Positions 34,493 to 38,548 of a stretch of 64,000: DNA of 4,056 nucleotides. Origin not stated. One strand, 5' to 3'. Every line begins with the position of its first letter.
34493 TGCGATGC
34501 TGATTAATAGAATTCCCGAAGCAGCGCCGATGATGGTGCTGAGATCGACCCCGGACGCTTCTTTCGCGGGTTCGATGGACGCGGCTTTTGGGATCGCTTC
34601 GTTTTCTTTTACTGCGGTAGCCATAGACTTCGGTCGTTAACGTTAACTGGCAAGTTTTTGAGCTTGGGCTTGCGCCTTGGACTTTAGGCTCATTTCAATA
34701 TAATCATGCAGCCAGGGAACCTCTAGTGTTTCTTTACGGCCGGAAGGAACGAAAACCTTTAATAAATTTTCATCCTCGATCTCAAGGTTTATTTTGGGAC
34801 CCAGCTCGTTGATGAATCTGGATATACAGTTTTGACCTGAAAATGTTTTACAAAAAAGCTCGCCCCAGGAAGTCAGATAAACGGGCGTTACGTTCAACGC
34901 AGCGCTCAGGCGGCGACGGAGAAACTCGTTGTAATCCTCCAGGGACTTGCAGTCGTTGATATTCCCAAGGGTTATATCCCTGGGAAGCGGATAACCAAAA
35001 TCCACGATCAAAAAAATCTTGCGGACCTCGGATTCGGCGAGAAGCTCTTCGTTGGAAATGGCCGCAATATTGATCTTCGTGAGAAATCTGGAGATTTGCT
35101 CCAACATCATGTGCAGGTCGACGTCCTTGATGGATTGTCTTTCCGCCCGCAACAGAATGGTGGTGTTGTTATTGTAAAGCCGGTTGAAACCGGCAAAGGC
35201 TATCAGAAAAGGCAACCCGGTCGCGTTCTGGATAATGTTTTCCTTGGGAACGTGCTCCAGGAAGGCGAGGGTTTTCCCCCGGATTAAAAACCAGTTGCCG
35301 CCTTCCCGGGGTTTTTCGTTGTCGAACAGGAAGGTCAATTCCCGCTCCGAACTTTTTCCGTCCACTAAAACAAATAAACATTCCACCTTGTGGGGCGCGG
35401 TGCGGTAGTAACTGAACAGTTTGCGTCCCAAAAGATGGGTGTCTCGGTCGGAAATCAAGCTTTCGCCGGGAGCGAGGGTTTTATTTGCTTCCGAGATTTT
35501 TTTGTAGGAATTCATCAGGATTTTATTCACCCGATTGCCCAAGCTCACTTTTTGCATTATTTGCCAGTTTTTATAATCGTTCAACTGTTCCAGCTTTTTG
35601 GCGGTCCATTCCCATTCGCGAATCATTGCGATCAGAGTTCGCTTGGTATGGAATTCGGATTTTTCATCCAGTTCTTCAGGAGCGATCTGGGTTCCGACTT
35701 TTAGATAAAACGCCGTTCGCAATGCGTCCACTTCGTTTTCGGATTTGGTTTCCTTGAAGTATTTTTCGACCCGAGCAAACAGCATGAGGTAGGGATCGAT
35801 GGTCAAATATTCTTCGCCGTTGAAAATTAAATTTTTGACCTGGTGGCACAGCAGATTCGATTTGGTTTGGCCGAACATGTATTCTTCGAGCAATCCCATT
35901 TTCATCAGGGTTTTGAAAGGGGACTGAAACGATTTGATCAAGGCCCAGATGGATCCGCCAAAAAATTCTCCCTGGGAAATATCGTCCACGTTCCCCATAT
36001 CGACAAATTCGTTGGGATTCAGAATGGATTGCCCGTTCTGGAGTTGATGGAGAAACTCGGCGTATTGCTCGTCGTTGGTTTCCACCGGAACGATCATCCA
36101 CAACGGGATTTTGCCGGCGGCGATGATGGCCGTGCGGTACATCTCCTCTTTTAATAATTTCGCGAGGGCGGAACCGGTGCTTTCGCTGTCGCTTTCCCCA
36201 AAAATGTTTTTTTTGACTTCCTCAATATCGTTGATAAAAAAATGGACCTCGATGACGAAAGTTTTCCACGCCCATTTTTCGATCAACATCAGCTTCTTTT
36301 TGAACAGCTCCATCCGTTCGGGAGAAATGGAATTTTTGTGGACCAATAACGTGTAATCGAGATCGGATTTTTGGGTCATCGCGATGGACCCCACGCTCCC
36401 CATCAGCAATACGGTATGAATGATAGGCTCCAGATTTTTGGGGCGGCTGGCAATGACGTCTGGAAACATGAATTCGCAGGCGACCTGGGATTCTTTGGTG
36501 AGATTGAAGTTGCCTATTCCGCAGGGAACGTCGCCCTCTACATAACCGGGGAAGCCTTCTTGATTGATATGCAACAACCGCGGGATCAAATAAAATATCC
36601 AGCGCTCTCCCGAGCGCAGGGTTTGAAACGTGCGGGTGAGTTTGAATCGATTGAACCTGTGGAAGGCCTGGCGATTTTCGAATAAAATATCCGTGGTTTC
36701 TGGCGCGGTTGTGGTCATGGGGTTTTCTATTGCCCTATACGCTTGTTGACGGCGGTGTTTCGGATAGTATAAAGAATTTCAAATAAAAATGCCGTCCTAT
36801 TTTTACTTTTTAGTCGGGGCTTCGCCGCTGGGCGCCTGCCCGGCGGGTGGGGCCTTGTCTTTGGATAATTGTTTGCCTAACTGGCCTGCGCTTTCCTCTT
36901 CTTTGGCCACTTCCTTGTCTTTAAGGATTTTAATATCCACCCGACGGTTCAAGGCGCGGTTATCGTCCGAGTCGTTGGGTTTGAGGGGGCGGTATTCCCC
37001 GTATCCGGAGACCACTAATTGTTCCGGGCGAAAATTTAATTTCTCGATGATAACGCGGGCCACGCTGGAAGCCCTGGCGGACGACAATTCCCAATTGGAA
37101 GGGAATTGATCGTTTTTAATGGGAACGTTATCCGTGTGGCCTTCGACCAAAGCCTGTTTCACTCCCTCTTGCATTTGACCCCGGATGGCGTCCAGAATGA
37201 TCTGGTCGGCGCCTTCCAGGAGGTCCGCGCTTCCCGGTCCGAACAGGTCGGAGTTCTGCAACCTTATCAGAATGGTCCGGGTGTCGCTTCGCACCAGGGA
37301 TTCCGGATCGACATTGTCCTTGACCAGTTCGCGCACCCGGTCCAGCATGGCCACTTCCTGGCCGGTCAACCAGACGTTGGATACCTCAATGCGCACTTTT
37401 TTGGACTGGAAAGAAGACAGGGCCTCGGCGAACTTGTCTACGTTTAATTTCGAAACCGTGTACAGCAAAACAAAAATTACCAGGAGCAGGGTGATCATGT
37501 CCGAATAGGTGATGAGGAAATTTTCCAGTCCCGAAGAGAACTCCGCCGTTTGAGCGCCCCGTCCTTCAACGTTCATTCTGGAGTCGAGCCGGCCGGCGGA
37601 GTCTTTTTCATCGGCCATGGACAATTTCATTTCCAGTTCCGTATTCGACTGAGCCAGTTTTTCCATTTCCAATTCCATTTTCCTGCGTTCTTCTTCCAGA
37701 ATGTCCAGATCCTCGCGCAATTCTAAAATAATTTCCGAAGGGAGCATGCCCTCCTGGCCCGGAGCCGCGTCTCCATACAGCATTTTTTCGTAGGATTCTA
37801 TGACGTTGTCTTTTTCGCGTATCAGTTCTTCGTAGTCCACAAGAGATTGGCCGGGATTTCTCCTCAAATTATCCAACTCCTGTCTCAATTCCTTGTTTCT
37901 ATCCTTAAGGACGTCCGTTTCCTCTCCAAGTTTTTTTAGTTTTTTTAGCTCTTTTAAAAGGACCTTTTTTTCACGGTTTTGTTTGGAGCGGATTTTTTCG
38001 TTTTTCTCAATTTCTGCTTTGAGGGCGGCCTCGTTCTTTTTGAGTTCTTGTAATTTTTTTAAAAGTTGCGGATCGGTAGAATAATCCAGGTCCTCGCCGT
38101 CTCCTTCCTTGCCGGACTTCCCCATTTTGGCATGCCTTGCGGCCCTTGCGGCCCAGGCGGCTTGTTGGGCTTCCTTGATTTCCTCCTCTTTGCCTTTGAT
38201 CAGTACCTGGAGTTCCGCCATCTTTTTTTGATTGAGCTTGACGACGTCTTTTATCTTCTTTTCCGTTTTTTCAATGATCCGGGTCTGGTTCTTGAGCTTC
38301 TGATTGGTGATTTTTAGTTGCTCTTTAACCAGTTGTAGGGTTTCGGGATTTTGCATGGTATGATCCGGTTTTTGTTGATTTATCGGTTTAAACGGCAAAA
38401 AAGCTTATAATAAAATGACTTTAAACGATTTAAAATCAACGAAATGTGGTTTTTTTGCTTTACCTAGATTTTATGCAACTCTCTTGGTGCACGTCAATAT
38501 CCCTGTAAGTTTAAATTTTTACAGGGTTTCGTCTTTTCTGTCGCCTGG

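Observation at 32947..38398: Self-contained operon coupling a MotA/MotB-type ion-driven stator to a class I adenylate cyclase homologue and a pentapeptide-repeat protein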

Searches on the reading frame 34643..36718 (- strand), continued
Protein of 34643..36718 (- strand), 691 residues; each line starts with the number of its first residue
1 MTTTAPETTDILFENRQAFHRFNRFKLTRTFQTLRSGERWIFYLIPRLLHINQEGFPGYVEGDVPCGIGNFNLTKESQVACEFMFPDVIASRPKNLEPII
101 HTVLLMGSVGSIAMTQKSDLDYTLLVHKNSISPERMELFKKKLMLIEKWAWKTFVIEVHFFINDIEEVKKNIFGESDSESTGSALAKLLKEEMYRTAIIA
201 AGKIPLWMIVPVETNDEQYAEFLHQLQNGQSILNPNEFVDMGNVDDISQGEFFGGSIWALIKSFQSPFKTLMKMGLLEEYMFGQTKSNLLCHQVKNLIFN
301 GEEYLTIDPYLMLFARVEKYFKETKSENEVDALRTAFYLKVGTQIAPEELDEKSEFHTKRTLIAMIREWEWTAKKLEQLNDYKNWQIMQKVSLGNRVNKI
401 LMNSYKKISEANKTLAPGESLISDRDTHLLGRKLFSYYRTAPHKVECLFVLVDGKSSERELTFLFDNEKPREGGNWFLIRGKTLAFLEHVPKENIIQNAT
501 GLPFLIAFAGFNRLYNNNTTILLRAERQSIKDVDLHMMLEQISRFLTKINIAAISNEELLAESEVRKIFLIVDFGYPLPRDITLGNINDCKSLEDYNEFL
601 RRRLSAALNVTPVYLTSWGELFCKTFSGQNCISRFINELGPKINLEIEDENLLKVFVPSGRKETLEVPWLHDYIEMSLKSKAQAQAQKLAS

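Call 75: find_encoding_contigs(protein=P0398, flank=10000, max_places=1)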
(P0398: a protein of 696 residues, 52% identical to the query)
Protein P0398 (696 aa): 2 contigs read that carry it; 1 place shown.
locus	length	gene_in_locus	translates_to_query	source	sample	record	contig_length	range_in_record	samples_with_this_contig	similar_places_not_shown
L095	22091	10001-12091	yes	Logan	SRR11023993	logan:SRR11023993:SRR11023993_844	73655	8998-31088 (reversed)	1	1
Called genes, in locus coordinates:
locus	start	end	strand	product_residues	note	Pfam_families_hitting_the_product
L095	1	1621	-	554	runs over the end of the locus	PF03485:Arg_tRNA_synt_N, PF00750:tRNA-synt_1d, PF05746:DALR_1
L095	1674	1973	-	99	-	-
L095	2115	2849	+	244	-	PF03167:UDG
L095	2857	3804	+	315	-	PF00493:MCM (faint), PF07728:AAA_5, PF07726:AAA_3, PF00004:AAA (weak), PF17863:AAA_lid_2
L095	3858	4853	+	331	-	-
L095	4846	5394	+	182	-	PF18306:LDcluster4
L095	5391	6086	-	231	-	PF00072:Response_reg, PF00486:Trans_reg_C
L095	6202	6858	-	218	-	PF00561:Abhydrolase_1 (weak), PF05728:UPF0227, PF12146:Hydrolase_4 (weak), PF20434:BD-FAE (faint)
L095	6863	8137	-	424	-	PF07690:MFS_1, PF13000:Acatn, PF07690:MFS_1 (weak)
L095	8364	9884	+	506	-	PF13677:MotB_plug, PF00691:OmpA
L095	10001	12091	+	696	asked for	PF12633:Adenyl_cycl_N, PF01295:Adenylate_cycl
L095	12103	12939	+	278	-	PF01618:MotA_ExbB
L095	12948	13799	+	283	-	-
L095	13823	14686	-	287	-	PF03781:FGE-sulfatase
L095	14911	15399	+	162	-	PF08239:SH3_3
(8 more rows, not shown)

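Call 90: predict_structure(alignment_id=A4)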
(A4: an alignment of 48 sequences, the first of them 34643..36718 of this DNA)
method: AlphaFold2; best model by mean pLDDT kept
length: 691 residues; sequences in the alignment: 48
mean_pLDDT: 85.4   pTM: 0.82
mean pLDDT of the five models: 85.4, 83.3, 82.4, 82.0, 80.1
residues with pLDDT >= 90: 332; 70-90: 283; 50-70: 59; < 50: 17
segments of 3 or more residues with pLDDT < 50: 1-5, 173-184
pLDDT, mean of each block of 10 residues (from residue 1): 54 93 91 81 93 94 92 89 90 84 86 78 92 95 96 89 85 42 58 81 93 92 90 90 77 59 76 84 83 92 89 92 94 93 89 86 94 94 89 90 83 70 65 72 88 86 85 84 91 91 94 91 88 93 79 74 90 91 82 89 91 91 92 94 78 91 89 92 83 62
secondary structure, 60 per line:
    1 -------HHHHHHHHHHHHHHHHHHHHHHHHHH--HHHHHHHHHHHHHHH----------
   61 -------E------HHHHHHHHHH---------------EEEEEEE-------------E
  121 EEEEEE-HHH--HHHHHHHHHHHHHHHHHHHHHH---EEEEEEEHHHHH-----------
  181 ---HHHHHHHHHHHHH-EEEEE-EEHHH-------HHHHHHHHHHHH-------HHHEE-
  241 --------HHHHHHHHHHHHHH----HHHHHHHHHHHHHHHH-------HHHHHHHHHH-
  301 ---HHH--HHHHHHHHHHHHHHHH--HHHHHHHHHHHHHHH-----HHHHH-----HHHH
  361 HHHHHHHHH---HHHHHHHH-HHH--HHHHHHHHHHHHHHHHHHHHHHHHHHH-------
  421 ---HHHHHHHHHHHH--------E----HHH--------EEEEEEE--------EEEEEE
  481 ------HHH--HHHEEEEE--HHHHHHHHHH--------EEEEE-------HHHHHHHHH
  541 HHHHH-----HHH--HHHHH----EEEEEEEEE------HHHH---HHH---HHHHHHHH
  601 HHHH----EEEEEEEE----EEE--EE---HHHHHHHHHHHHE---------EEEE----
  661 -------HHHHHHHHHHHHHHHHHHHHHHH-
elements in order (helices of 4 or more, strands of 3 or more residues): H8-33 H36-50 H75-84 E100-106 E120-126 H133-154 E158-164 H165-169 H184-196 E198-202 H216-227 H249-262 H267-282 H290-299 H309-324 H327-341 H347-351 H357-369 H373-380 H387-413 H424-435 E460-466 E475-480 E495-499 H502-511 E520-524 H532-545 H556-560 E565-573 H580-583 H593-604 E609-616 E621-623 H631-642 E653-656 H668-690

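Call 92: fold_search(model_id=the predicted structure, library=pdb)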
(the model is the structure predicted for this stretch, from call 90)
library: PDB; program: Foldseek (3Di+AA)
matches with E <= 10: 389; with E <= 0.001: 0
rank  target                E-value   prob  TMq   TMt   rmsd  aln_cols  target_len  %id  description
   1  6xz0                  1.0e-02  0.96  0.15  0.35  13.1       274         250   12  Crystal structure of spectinomycin adenyltransferase AAD(9) from Enterococcus faecialis with spectinomycin (released 2020-04-15)
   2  6sxj                  1.6e-02  0.99  0.18  0.42  11.5       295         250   11  Crystal structure of spectinomycin adenyltransferase AAD(9) from Enterococcus faecialis (released 2020-04-15)
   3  6xxq_A                5.4e-02  0.98  0.19  0.46  11.1       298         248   10  Crystal structure of spectinomycin adenyltransferase AAD(9) from Enterococcus faecialis with ATP and spectinomycin (released 2020-04-15)
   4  6fzb_B                6.8e-02  0.92  0.17  0.40  13.3       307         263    9  AadA in complex with ATP, magnesium and streptomycin (released 2018-06-13)
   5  7bxo_A                7.1e-02  0.97  0.11  0.46   8.6       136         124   13  Crystal structure of the toxin-antitoxin with AMP-PNP (released 2020-09-30)
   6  7uy4_A                9.8e-02  0.63  0.14  0.32  14.7       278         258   12  Aminoglycoside-modifying enzyme ANT-3,9 in complex with spectinomycin and AMP-PNP (released 2023-05-10)
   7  6fzb_A                1.0e-01  0.89  0.17  0.40  13.3       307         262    9  AadA in complex with ATP, magnesium and streptomycin (released 2018-06-13)
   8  8xeh_E                1.1e-01  0.99  0.10  0.53   4.6       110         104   17  Crystal structure of HEPN-MNT complex (released 2024-12-18)
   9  5lpa_A                1.1e-01  0.77  0.16  0.37  13.8       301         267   10  AadA E87Q in complex with ATP, calcium and dihydrostreptomycin (released 2018-01-17)
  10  5luh_A                1.2e-01  0.89  0.18  0.40  13.1       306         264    9  AadA E87Q in complex with ATP, calcium and streptomycin (released 2018-01-17)
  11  5g4a_B                1.3e-01  0.85  0.17  0.40  13.5       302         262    9  AadA in complex with ATP and magnesium (released 2017-11-29)
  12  7bxo_E                1.3e-01  0.92  0.10  0.44   9.5       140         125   11  Crystal structure of the toxin-antitoxin with AMP-PNP (released 2020-09-30)
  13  7uy4_B                1.3e-01  0.85  0.18  0.41  14.2       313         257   10  Aminoglycoside-modifying enzyme ANT-3,9 in complex with spectinomycin and AMP-PNP (released 2023-05-10)
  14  5luh_B                1.5e-01  0.75  0.17  0.37  13.6       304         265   10  AadA E87Q in complex with ATP, calcium and streptomycin (released 2018-01-17)
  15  7ae9_E                1.5e-01  0.72  0.09  0.34  10.1       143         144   17  Crystal structure of mono-AMPylated HEPN(R46E) toxin in complex with MNT antitoxin (released 2020-12-30)
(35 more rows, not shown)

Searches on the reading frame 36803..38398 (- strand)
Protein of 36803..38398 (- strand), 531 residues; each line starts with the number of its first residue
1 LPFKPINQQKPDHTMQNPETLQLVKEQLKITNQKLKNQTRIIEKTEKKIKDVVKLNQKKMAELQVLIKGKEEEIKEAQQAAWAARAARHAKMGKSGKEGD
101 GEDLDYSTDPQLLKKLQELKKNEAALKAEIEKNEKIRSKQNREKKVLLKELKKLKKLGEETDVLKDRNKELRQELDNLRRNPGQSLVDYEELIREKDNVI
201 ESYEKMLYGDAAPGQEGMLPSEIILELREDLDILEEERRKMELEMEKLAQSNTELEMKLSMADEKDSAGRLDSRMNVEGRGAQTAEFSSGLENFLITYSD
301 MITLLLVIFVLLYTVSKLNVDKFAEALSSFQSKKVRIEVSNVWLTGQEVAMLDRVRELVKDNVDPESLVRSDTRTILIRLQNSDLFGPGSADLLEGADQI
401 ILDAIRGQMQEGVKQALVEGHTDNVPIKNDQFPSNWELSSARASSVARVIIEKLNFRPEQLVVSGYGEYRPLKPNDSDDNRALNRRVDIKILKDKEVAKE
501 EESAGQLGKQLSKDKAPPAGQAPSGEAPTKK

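Call 3: search_protein_families(library=pfam, proteins=[window:36803-38398:-], max_evalue=0.01)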
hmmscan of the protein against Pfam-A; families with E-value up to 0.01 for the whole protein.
window:36803-38398:- (531 aa): 3 families
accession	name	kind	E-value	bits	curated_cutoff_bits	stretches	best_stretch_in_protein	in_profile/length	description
PF00691.25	OmpA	-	5.7e-17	62.3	27.2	1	385-485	1-98/98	OmpA family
PF13677.11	MotB_plug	-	2.8e-13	49.7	24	1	292-332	16-56/58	Membrane MotB of proton-channel complex MotA/MotB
PF14992.11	TMCO5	-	0.0093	15.7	32.2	1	193-266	26-99/280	TMCO5 family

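Call 4: search_protein_families(library=ncbifam, proteins=[window:36803-38398:-], max_evalue=0.01)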
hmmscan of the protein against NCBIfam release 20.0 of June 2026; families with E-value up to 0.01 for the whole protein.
window:36803-38398:- (531 aa): 32 families (the best 25 are shown)
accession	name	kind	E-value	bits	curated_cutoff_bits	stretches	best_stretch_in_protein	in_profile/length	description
NF006541.1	PRK09038.1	equivalog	1.1e-39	136.6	283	2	352-495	110-252/253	flagellar motor protein MotD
NF005382.1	PRK06925.1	equivalog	1.5e-38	133.3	264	2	350-492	82-224/225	flagellar motor protein MotS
NF006508.0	PRK08944.1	subfamily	1.9e-37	129.2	259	2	369-504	166-300/304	MotB family protein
NF005195.1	PRK06667.1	equivalog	7.2e-37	127.4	300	2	368-496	108-240/241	flagellar motor protein MotB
NF005444.0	PRK07033.1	equivalog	3e-30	105.6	520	1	301-501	233-431/438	DotU family type VI secretion system protein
NF005831.1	PRK07734.1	equivalog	4.6e-30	105.2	301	2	373-492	130-249/250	flagellar motor protein MotB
TIGR03350.1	type_VI_ompA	equivalog_domain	3.3e-28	98.3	139.8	1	358-491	5-137/137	type VI secretion system protein TssL, long form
NF005236.0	PRK06742.1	equivalog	2.6e-25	89.2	312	1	290-491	8-223/225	flagellar motor protein MotS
NF006542.0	PRK09039.1-1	equivalog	3.1e-24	85.9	388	1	385-491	510-624/627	peptidoglycan -binding protein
NF006543.0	PRK09039.1-2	equivalog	8.1e-21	75.2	305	1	381-491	231-347/350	peptidoglycan -binding protein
NF006544.0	PRK09039.1-3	equivalog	7.4e-18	65.3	362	1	416-491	265-340/343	peptidoglycan -binding protein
NF053611.1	YiaD_Gzip_OmpA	equivalog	1.1e-16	61.1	175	1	354-491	73-206/206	YiaD family glycine zipper/OmpA-like lipoprotein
NF006545.0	PRK09039.1-4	equivalog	5.2e-16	59.2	372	1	417-491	266-339/342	peptidoglycan -binding protein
NF006546.0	PRK09039.1-5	equivalog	5.5e-16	58.8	615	1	408-491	256-340/343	peptidoglycan -binding protein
NF006285.1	PRK08457.1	equivalog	9e-16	58.4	250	1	376-507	116-246/253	flagellar motor protein MotB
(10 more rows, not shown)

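Call 5: search_protein_families(library=padloc, proteins=[window:36803-38398:-], max_evalue=0.01)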
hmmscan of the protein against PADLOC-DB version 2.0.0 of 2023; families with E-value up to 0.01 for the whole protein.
window:36803-38398:- (531 aa): 7 families
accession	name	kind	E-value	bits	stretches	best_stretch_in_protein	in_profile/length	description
PDLC00610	ZorB1|ZorB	-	2e-22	78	2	408-502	142-245/254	MotB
PDLC00608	ZorB1|ZorB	-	2.4e-20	70.9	1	292-500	15-234/243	MotB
PDLC00609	ZorB1|ZorB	-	9.3e-17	59.3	1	292-500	16-224/232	MotB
PDLC00651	ZorB3|ZorB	-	1e-14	52.6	1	406-499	116-210/215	MotB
PDLC00612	ZorB1|ZorB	-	1.2e-14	52.5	1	417-513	188-286/293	MotB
PDLC00641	ZorB2|ZorB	-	2.6e-08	31.8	1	290-496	12-227/238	MotB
PDLC00611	ZorB1|ZorB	-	0.00022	19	1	292-452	18-168/240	MotB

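Call 84: predict_structure(protein=window:36803-38356:-)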
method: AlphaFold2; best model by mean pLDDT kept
length: 517 residues; sequences in the alignment: 1
mean_pLDDT: 51.1   pTM: 0.24
mean pLDDT of the five models: 51.1, 50.5, 49.7, 49.5, 47.9
residues with pLDDT >= 90: 0; 70-90: 142; 50-70: 83; < 50: 292
segments of 3 or more residues with pLDDT < 50: 1-3, 80-90, 196-204, 250-479, 481-483, 485-509, 511-517
pLDDT, mean of each block of 10 residues (from residue 1): 64 80 81 81 78 80 73 59 43 62 78 79 81 76 68 67 57 61 70 52 53 73 71 69 61 41 35 32 33 38 35 30 26 34 33 28 27 32 36 36 33 32 33 36 33 30 38 46 47 41 38 36
secondary structure, 60 per line:
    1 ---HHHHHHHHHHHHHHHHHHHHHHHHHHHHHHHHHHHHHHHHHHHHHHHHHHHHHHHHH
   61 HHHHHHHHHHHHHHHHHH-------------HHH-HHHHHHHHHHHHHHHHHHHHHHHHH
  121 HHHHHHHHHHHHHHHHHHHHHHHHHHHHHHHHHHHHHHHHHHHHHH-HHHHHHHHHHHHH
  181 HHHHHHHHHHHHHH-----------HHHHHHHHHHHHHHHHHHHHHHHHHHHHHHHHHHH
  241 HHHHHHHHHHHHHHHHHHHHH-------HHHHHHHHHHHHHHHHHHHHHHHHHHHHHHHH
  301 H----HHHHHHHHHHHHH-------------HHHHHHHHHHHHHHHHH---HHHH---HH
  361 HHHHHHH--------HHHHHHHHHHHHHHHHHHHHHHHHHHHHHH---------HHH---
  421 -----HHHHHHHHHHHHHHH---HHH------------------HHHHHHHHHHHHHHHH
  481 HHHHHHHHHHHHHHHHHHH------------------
elements in order: H4-78 H96-166 H168-194 H206-261 H269-301 H306-318 H332-348 H352-355 H359-367 H376-405 H426-440 H465-499
